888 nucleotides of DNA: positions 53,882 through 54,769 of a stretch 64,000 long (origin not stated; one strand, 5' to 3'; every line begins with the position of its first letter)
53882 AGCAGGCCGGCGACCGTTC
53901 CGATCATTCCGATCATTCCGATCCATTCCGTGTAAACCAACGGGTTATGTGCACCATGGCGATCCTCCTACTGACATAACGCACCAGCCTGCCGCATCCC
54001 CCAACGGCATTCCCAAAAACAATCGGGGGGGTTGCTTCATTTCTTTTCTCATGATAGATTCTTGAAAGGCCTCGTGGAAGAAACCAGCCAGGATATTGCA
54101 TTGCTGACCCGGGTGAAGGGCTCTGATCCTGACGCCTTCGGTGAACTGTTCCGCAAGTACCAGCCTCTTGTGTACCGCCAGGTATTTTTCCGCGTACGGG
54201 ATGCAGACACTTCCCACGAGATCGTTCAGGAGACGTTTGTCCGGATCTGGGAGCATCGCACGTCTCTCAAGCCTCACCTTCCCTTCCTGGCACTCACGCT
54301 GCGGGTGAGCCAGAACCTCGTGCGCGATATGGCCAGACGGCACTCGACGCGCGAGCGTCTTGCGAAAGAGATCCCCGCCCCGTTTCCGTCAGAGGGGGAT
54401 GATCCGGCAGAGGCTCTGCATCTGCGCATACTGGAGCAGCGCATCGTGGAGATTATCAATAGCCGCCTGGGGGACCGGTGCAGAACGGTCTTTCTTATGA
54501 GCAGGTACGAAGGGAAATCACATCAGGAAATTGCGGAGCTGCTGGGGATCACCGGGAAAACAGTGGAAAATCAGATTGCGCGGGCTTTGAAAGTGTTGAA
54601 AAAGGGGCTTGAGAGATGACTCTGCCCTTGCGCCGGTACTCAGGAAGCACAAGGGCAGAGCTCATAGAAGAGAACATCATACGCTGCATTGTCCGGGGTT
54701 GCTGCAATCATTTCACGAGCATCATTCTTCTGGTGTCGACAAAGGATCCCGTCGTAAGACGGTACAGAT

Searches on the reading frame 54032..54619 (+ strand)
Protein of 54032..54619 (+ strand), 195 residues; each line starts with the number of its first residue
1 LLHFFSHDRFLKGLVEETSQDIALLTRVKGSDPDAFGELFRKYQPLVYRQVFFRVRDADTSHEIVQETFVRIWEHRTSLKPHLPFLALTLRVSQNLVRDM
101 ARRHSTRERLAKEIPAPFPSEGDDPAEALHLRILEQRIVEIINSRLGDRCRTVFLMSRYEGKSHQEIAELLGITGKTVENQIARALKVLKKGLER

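Call 51: search_protein_families(library=pfam, proteins=[window:54032-54619:+], max_evalue=0.001)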
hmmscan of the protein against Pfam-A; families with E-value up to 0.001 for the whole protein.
window:54032-54619:+ (195 aa): 4 families
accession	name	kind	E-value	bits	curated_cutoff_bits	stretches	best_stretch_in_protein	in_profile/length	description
PF08281.18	Sigma70_r4_2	-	1.4e-14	53.8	25.7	1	145-187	10-52/54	Sigma-70, region 4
PF04542.20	Sigma70_r2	-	1.2e-09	38.2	24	1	39-105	1-69/71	Sigma-70 region 2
PF04545.22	Sigma70_r4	-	3.3e-09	36.5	24.1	1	145-191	4-50/50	Sigma-70, region 4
PF07638.17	Sigma70_ECF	-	3.2e-05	24.4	21.1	1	24-184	7-174/185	ECF sigma factor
